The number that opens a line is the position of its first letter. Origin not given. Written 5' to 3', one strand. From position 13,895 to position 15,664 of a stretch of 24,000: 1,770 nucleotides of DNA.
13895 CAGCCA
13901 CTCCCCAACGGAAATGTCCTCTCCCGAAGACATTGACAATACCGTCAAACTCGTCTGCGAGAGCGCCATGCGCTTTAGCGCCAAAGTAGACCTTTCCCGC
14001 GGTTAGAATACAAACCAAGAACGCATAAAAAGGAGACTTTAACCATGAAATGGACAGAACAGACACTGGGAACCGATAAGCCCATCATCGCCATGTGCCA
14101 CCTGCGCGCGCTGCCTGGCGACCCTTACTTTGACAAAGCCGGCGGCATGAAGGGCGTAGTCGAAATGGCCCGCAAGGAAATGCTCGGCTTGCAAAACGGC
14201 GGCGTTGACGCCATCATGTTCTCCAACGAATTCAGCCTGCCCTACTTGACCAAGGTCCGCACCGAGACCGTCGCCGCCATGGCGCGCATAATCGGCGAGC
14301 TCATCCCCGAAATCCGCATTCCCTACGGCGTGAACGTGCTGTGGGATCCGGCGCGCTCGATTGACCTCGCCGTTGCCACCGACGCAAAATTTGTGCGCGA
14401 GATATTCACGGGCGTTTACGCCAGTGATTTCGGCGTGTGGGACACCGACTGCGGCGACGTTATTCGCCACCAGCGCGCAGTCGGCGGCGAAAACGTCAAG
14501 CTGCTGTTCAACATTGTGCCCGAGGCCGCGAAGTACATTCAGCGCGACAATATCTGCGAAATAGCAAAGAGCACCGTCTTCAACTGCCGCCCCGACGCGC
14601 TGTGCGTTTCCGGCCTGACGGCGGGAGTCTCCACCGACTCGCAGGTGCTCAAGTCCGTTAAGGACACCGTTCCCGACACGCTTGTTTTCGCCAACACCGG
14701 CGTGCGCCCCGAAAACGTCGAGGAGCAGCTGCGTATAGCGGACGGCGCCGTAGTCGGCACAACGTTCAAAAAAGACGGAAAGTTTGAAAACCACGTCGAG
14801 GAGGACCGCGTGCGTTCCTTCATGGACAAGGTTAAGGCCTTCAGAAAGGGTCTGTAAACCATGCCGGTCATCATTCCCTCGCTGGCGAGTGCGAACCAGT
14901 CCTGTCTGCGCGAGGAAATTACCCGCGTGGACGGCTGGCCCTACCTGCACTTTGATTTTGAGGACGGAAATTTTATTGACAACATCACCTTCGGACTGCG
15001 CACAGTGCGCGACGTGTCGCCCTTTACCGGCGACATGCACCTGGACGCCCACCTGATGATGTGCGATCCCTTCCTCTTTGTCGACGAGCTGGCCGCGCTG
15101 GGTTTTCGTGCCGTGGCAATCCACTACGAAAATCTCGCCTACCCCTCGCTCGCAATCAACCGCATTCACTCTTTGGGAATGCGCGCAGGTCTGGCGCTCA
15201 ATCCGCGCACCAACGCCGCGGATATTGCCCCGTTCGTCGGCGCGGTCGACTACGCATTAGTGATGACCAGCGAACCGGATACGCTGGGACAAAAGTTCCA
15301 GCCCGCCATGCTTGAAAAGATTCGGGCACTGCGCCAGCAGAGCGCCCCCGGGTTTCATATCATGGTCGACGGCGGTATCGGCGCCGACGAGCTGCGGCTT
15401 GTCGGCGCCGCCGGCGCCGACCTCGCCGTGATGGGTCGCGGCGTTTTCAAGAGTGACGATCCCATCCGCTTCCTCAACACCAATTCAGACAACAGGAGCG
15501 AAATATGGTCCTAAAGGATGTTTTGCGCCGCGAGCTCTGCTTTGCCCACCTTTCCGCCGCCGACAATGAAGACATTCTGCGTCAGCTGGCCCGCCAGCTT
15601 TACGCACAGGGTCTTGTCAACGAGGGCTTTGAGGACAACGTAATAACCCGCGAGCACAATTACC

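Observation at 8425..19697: Expanded sgc-type PTS island: a full catabolic gene set for an unassigned carbohydrate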

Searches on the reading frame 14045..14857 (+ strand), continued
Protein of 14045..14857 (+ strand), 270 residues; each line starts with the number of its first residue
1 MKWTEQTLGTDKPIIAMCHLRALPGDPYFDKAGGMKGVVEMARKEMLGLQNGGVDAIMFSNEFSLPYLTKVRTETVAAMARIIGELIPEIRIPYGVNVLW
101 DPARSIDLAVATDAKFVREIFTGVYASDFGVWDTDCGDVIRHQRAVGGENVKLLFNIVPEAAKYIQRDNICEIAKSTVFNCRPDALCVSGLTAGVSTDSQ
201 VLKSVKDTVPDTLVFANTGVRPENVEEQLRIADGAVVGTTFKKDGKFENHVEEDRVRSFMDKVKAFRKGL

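Call 60: search_protein_families(library=ncbifam, proteins=[L050:8429-9961:+, L047:7306-8844:+, L037:3700-5223:+, L045:5945-7504:+, L040:9145-9786:-, L009:3017-3814:-], max_evalue=1e-20)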
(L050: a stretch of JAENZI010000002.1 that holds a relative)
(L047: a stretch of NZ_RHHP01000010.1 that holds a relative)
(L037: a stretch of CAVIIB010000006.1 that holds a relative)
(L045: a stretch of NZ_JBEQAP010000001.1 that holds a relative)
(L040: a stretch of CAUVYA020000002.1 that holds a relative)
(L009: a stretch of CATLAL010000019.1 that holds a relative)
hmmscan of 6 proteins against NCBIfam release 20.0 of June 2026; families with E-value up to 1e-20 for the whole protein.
L050:8429-9961:+ (510 aa): 10 families
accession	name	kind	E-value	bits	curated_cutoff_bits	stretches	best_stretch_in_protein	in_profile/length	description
TIGR01312.1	XylB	equivalog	3.8e-91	306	380.25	1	7-495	1-480/481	xylulokinase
NF003154.0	PRK04123.1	equivalog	5.7e-60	203.6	428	1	2-498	2-537/554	ribulokinase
TIGR01314.1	gntK_FGGY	equivalog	8.5e-60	202.7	648.55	1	5-498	1-493/505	gluconokinase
NF011601.0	PRK15027.1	equivalog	3.1e-59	200.7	912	1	7-502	3-483/484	xylulokinase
NF008187.0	PRK10939.1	equivalog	9.4e-58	196.1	528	1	2-503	2-508/521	autoinducer-2 kinase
TIGR01234.1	L-ribulokinase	equivalog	1.5e-49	169.2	583.25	1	5-496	2-528/536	ribulokinase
TIGR01311.1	glycerol_kin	equivalog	9.2e-47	159.5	590.35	1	5-482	2-478/496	glycerol kinase GlpK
NF000756.0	PRK00047.1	subfamily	9.1e-45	152.9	498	1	2-483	3-480/502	glycerol kinase GlpK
TIGR01315.1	5C_CHO_kinase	subfamily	2.4e-39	135.5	408.7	1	6-499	2-538/541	FGGY family pentulose kinase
TIGR02628.1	fuculo_kin_coli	equivalog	3.1e-37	128.6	470.9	1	9-465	6-452/465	L-fuculokinase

L047:7306-8844:+ (512 aa): 10 families
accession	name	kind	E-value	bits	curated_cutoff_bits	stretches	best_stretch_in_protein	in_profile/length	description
TIGR01312.1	XylB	equivalog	2.2e-92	310.1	380.25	1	8-502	1-481/481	xylulokinase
TIGR01314.1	gntK_FGGY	equivalog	5.2e-69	233.1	648.55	1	6-501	1-490/505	gluconokinase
NF008187.0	PRK10939.1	equivalog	4.1e-56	190.7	528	1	5-510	4-509/521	autoinducer-2 kinase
NF011601.0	PRK15027.1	equivalog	5.8e-55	186.6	912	1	8-508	3-483/484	xylulokinase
NF003154.0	PRK04123.1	equivalog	2.9e-48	165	428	1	5-503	4-536/554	ribulokinase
TIGR01311.1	glycerol_kin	equivalog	7.6e-45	153.1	590.35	1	5-486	1-476/496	glycerol kinase GlpK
NF000756.0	PRK00047.1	subfamily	1e-43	149.4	498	1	4-505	4-495/502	glycerol kinase GlpK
TIGR01234.1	L-ribulokinase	equivalog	1.3e-40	139.7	583.25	1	48-502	51-528/536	ribulokinase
TIGR01315.1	5C_CHO_kinase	subfamily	4.6e-32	111.4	408.7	1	7-505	2-538/541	FGGY family pentulose kinase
TIGR02628.1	fuculo_kin_coli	equivalog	2.4e-29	102.6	470.9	1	8-476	4-457/465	L-fuculokinase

L037:3700-5223:+ (507 aa): 10 families
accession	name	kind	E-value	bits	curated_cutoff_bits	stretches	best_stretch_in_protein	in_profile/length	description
TIGR01312.1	XylB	equivalog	3.4e-102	342.5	380.25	1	11-490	1-480/481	xylulokinase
TIGR01314.1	gntK_FGGY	equivalog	3e-68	230.6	648.55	1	11-495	3-495/505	gluconokinase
NF011601.0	PRK15027.1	equivalog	1.6e-60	204.9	912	1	11-493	3-479/484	xylulokinase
TIGR01311.1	glycerol_kin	equivalog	2e-53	181.4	590.35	1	11-472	4-473/496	glycerol kinase GlpK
NF008187.0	PRK10939.1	equivalog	2.8e-50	171.4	528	1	8-492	4-502/521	autoinducer-2 kinase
NF000756.0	PRK00047.1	subfamily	1.1e-46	159.2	498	1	8-478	5-480/502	glycerol kinase GlpK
NF003154.0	PRK04123.1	equivalog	2.9e-40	138.5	428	1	8-493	4-537/554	ribulokinase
TIGR02628.1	fuculo_kin_coli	equivalog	1.3e-33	116.7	470.9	1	12-461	5-453/465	L-fuculokinase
TIGR01234.1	L-ribulokinase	equivalog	2.6e-30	105.7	583.25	1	112-489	131-526/536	ribulokinase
TIGR01315.1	5C_CHO_kinase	subfamily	6.8e-30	104.3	408.7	1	10-489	2-533/541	FGGY family pentulose kinase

L045:5945-7504:+ (519 aa): 10 families
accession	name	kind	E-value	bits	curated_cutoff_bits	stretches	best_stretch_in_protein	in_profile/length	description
TIGR01312.1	XylB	equivalog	1.3e-105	353.7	380.25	1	12-490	1-480/481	xylulokinase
TIGR01314.1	gntK_FGGY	equivalog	3.4e-83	279.9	648.55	1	10-500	1-500/505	gluconokinase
NF011601.0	PRK15027.1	equivalog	3.6e-68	230.1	912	1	12-497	3-483/484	xylulokinase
NF008187.0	PRK10939.1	equivalog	3.2e-61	207.5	528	1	8-494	3-504/521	autoinducer-2 kinase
TIGR01311.1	glycerol_kin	equivalog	9.5e-54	182.5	590.35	1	10-475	2-476/496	glycerol kinase GlpK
NF000756.0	PRK00047.1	subfamily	2.4e-50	171.3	498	1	8-476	4-478/502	glycerol kinase GlpK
NF003154.0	PRK04123.1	equivalog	3.1e-41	141.7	428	1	8-493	3-537/554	ribulokinase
TIGR02628.1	fuculo_kin_coli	equivalog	2.9e-33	115.5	470.9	1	14-471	6-464/465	L-fuculokinase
TIGR01234.1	L-ribulokinase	equivalog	9e-33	113.8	583.25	1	111-491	130-528/536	ribulokinase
TIGR01315.1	5C_CHO_kinase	subfamily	5.7e-27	94.6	408.7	0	11-252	2-261/541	FGGY family pentulose kinase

L040:9145-9786:- (213 aa): 15 families
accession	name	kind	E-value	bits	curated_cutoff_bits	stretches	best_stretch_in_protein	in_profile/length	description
NF005123.0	PRK06557.1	subfamily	3.2e-81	272.2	251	1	1-213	8-222/223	L-ribulose-5-phosphate 4-epimerase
NF006047.0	PRK08193.1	subfamily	8.4e-51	172.7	257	1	1-207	1-221/231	L-ribulose-5-phosphate 4-epimerase AraD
TIGR00760.1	araD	equivalog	1.5e-46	158.4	389.1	1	1-191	1-202/228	L-ribulose-5-phosphate 4-epimerase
NF009003.0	PRK12348.1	subfamily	4.5e-46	157.4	331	1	2-189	1-199/228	L-ribulose-5-phosphate 4-epimerase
NF009002.0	PRK12347.1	subfamily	3.7e-41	140.8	386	1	1-190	1-204/231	L-ribulose-5-phosphate 4-epimerase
NF009625.0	PRK13145.1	equivalog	1.6e-37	129.3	369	1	2-202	5-218/235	L-ribulose-5-phosphate 4-epimerase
NF005302.0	PRK06833.1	equivalog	2.2e-37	128.6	264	1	2-213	3-212/214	L-fuculose-phosphate aldolase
NF009691.0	PRK13213.1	equivalog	5.8e-35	120.8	489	1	1-191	1-205/231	L-ribulose-5-phosphate 4-epimerase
NF053831.1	RU1PAldHalo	equivalog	1.3e-30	106.4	300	1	20-213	18-208/208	ribulose-1-phosphate aldolase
NF005984.0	PRK08087.1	subfamily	1.8e-30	106.3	264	1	4-189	5-187/215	L-fuculose-phosphate aldolase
NF004527.0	PRK05874.1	equivalog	5.8e-30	104.4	308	1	19-203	21-205/218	L-fuculose-phosphate aldolase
TIGR01086.1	fucA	equivalog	1.1e-28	100.5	400.25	1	4-191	4-188/214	L-fuculose-phosphate aldolase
NF040649.1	FucA_Meth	equivalog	1.3e-25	90.4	250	1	7-187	4-177/179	L-fuculose phosphate aldolase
NF004855.0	PRK06208.1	subfamily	1.7e-23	83.3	255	1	26-203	64-244/274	class II aldolase/adducin family protein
NF006208.0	PRK08333.1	equivalog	9.6e-23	80.8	267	1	4-185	4-182/189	aldolase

L009:3017-3814:- (265 aa): 15 families
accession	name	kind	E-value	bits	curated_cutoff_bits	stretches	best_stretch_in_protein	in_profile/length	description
NF005123.0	PRK06557.1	subfamily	9.7e-49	166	251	1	37-240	4-208/223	L-ribulose-5-phosphate 4-epimerase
NF005302.0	PRK06833.1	equivalog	1.4e-44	152.1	264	1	41-238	2-197/214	L-fuculose-phosphate aldolase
NF006047.0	PRK08193.1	subfamily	7.9e-37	127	257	1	42-232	2-204/231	L-ribulose-5-phosphate 4-epimerase AraD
NF009003.0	PRK12348.1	subfamily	1.9e-35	122.5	331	1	42-231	1-200/228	L-ribulose-5-phosphate 4-epimerase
TIGR00760.1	araD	equivalog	2.5e-33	115.2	389.1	1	42-232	2-202/228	L-ribulose-5-phosphate 4-epimerase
NF053831.1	RU1PAldHalo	equivalog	2.8e-33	115.1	300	1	43-238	3-193/208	ribulose-1-phosphate aldolase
NF009625.0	PRK13145.1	equivalog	2.1e-30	106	369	1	38-239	1-215/235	L-ribulose-5-phosphate 4-epimerase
NF009002.0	PRK12347.1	subfamily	1.5e-29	102.8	386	1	42-232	2-205/231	L-ribulose-5-phosphate 4-epimerase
NF004527.0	PRK05874.1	equivalog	3e-29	102.1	308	1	53-239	15-201/218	L-fuculose-phosphate aldolase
NF043034.1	OxoTetrPhDc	equivalog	1.1e-26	93.9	250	1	43-229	3-190/205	3-oxo-tetronate 4-phosphate decarboxylase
NF006208.0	PRK08333.1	equivalog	1.2e-26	93.5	267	1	44-226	4-182/189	aldolase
NF005984.0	PRK08087.1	subfamily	3.2e-24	85.9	264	1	44-244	5-199/215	L-fuculose-phosphate aldolase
NF009691.0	PRK13213.1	equivalog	3e-22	79.2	489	0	44-147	4-108/231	L-ribulose-5-phosphate 4-epimerase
NF040649.1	FucA_Meth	equivalog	1.1e-21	77.5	250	1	56-226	13-175/179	L-fuculose phosphate aldolase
NF006413.0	PRK08660.1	equivalog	3.3e-21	75.9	203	1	47-230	4-180/184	aldolase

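Call 61: find_encoding_contigs(protein=P0011, flank=10000, max_places=2)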
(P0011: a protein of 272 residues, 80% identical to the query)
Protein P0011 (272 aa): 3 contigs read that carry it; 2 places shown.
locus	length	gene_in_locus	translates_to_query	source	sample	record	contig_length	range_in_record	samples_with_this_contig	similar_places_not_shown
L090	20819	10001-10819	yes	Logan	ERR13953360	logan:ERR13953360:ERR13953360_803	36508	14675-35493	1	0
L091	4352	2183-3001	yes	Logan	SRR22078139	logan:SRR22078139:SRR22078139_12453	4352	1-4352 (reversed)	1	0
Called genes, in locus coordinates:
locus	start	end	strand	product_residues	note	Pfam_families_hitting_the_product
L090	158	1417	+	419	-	PF13173:AAA_14, PF13635:DUF4143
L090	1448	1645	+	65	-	-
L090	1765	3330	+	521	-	PF03063:Prismane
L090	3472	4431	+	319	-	PF03576:Peptidase_S58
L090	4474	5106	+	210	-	PF00730:HhH-GPD, PF00633:HHH (weak)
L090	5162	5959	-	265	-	PF08220:HTH_DeoR, PF08279:HTH_11 (weak), PF00455:DeoRC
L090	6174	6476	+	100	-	PF02302:PTS_IIB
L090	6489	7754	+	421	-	PF03611:EIIC-GAT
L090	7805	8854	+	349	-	PF08240:ADH_N, PF00107:ADH_zinc_N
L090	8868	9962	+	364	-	PF05343:Peptidase_M42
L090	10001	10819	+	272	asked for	PF03437:BtpA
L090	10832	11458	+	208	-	PF00834:Ribul_P_3_epim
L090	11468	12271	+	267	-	PF05116:S6PP, PF08282:Hydrolase_3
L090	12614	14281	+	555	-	PF17425:Arylsulfotran_N, PF05935:Arylsulfotrans, PF14269:Arylsulfotran_2 (weak)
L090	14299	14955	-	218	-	PF19700:DUF6198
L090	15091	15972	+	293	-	PF00126:HTH_1, PF03466:LysR_substrate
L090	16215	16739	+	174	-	PF07155:ECF-ribofla_trS, PF09515:Thia_YuaJ (weak), PF12822:ECF_trnsprt (weak)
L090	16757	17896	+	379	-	PF00155:Aminotran_1_2 (weak), PF00266:Aminotran_5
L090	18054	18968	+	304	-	PF01841:Transglut_core, PF04473:DUF553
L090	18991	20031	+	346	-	PF00482:T2SSF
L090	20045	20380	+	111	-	-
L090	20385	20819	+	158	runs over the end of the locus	PF16152:DUF4860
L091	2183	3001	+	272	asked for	PF03437:BtpA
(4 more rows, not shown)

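Call 62: find_encoding_contigs(protein=P0006, flank=10000, max_places=2)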
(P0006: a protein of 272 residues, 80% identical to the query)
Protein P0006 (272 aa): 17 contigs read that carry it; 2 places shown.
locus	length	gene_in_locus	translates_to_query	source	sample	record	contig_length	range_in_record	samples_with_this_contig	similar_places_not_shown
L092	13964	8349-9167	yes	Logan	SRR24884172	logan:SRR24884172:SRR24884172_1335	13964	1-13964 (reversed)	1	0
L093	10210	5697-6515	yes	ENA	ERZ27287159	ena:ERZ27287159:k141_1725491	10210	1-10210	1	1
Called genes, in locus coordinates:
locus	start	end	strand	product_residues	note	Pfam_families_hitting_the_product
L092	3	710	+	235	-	?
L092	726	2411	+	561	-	PF01293:PEPCK_ATP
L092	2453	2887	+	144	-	PF22381:Staph_reg_Sar_Rot, PF12802:MarR_2 (weak), PF01047:MarR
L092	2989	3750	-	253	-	PF08220:HTH_DeoR, PF08279:HTH_11 (faint), PF00455:DeoRC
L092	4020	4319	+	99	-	PF02302:PTS_IIB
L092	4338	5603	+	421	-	PF03611:EIIC-GAT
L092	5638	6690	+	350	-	PF08240:ADH_N, PF00107:ADH_zinc_N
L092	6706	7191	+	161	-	PF00359:PTS_EIIA_2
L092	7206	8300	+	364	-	PF04389:Peptidase_M28 (faint), PF05343:Peptidase_M42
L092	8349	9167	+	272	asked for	PF03437:BtpA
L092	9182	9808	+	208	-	PF00834:Ribul_P_3_epim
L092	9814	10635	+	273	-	PF05116:S6PP, PF08282:Hydrolase_3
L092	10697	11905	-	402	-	PF13173:AAA_14, PF13635:DUF4143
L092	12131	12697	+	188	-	PF04542:Sigma70_r2, PF08281:Sigma70_r4_2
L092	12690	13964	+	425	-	?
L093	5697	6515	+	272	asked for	PF03437:BtpA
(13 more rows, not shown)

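Call 63: find_encoding_contigs(protein=P0014, flank=10000, max_places=2)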
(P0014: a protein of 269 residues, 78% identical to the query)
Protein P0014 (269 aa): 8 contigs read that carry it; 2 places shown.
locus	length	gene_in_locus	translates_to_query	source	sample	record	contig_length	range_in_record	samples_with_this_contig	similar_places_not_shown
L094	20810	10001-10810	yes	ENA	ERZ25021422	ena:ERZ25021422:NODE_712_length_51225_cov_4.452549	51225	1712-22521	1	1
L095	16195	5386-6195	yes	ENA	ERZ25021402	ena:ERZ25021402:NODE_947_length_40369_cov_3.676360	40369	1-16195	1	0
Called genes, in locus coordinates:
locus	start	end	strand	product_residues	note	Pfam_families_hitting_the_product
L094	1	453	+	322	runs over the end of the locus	PF07508:Recombinase, PF13408:Zn_ribbon_recom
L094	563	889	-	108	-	-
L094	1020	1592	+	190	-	PF02586:SRAP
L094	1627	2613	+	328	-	-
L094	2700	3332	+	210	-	PF17761:DUF1016_N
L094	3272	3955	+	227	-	PF00149:Metallophos, PF12850:Metallophos_2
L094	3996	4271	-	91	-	-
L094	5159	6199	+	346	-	PF01554:MatE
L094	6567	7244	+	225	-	PF00702:Hydrolase, PF12710:HAD, PF13419:HAD_2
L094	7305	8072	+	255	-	PF08220:HTH_DeoR, PF08279:HTH_11, PF00455:DeoRC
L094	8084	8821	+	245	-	PF00106:adh_short, PF08659:KR, PF13561:adh_short_C2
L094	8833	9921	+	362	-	PF05343:Peptidase_M42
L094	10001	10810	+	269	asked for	PF03437:BtpA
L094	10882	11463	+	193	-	PF00834:Ribul_P_3_epim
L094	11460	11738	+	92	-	PF02302:PTS_IIB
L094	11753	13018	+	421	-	PF03611:EIIC-GAT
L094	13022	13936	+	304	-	PF00583:Acetyltransf_1, PF13673:Acetyltransf_10, PF13508:Acetyltransf_7, PF00359:PTS_EIIA_2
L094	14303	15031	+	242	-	PF27840:ScmC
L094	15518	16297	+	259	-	PF14471:DUF4428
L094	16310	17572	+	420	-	-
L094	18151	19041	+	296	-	PF00497:SBP_bac_3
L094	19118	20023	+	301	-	PF00528:BPD_transp_1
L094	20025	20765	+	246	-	PF02463:SMC_N, PF13476:AAA_23 (weak), PF00005:ABC_tran, PF09818:ABC_ATPase (faint), PF13304:AAA_21 (weak)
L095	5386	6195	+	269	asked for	PF03437:BtpA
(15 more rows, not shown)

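Call 81: find_encoding_contigs(protein=P0018, flank=10000, max_places=2)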
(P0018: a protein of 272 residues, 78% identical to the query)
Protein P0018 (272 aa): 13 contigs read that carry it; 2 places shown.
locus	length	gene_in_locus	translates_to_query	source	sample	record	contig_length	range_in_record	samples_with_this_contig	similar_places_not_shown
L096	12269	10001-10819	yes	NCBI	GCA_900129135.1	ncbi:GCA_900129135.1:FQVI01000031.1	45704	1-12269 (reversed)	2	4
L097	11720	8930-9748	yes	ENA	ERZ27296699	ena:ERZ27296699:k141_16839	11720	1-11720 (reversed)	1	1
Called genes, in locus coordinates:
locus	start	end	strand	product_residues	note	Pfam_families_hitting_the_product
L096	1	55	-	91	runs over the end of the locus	PF02302:PTS_IIB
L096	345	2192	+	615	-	PF08279:HTH_11 (weak), PF09182:PuR_N (faint), PF05043:Mga, PF00874:PRD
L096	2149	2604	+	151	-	PF00359:PTS_EIIA_2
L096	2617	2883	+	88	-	PF00381:PTS-HPr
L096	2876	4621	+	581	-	PF05524:PEP-utilisers_N, PF00391:PEP-utilizers, PF02896:PEP-utilizers_C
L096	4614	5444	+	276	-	PF05116:S6PP (faint), PF08282:Hydrolase_3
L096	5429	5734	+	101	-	PF02302:PTS_IIB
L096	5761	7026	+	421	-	PF03611:EIIC-GAT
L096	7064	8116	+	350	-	PF08240:ADH_N, PF00107:ADH_zinc_N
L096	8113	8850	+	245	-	PF00106:adh_short, PF01370:Epimerase (weak), PF08659:KR, PF13561:adh_short_C2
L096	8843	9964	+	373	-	PF05343:Peptidase_M42, PF01546:Peptidase_M20 (faint)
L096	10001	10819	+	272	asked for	PF03437:BtpA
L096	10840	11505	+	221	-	PF00834:Ribul_P_3_epim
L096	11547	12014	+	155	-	PF00359:PTS_EIIA_2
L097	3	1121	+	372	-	?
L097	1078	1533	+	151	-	PF00359:PTS_EIIA_2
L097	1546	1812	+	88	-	PF00381:PTS-HPr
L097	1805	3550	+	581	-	PF05524:PEP-utilisers_N, PF00391:PEP-utilizers, PF02896:PEP-utilizers_C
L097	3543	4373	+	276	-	PF05116:S6PP (faint), PF08282:Hydrolase_3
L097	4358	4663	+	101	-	PF02302:PTS_IIB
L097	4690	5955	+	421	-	PF03611:EIIC-GAT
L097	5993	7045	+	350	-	PF08240:ADH_N, PF00107:ADH_zinc_N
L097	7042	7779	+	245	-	PF00106:adh_short, PF01370:Epimerase (weak), PF08659:KR, PF13561:adh_short_C2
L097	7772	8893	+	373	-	PF05343:Peptidase_M42, PF01546:Peptidase_M20 (faint)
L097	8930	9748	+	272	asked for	PF03437:BtpA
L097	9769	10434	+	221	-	PF00834:Ribul_P_3_epim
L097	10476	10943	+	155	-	PF00359:PTS_EIIA_2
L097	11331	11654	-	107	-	PF01022:HTH_5 (weak), PF01638:HxlR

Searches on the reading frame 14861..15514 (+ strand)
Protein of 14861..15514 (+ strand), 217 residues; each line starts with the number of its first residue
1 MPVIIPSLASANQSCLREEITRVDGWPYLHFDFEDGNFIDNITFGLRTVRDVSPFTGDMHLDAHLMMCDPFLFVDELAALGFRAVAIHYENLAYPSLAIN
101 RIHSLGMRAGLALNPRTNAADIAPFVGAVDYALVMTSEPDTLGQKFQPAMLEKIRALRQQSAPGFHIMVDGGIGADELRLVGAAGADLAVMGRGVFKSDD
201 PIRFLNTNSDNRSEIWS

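Call 3: search_protein_families(library=pfam, proteins=[window:14861-15514:+])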
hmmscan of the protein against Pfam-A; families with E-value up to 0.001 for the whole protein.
window:14861-15514:+ (217 aa): 1 family
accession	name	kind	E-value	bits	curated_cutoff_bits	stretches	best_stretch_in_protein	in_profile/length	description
PF00834.25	Ribul_P_3_epim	-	9.1e-51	172.5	21.1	1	4-196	2-198/198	Ribulose-phosphate 3 epimerase family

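Call 4: search_protein_families(library=ncbifam, proteins=[window:14861-15514:+])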
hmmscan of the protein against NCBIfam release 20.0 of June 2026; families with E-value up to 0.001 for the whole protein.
window:14861-15514:+ (217 aa): 7 families
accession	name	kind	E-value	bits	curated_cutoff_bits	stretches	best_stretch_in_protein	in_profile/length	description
TIGR01163.1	rpe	equivalog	7.6e-46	156.1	212.6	1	4-201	2-203/211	ribulose-phosphate 3-epimerase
NF004076.0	PRK05581.1-4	subfamily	4e-42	144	165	1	4-200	7-207/221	ribulose-phosphate 3-epimerase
NF005944.0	PRK08005.1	equivalog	4.9e-39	133.7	376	1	4-200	3-199/210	ribulose-phosphate 3 epimerase family protein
NF007266.0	PRK09722.1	equivalog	7e-33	114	271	1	4-202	5-208/230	D-allulose 6-phosphate 3-epimerase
NF005986.0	PRK08091.1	equivalog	2.4e-09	37.5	264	1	28-197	41-212/229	ribulose-phosphate 3-epimerase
NF010658.0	PRK14057.1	equivalog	0.00018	21.1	530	0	26-200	46-229/254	epimerase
NF010386.0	PRK13813.1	equivalog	0.00021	20.9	208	1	150-204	150-205/216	orotidine 5'-phosphate decarboxylase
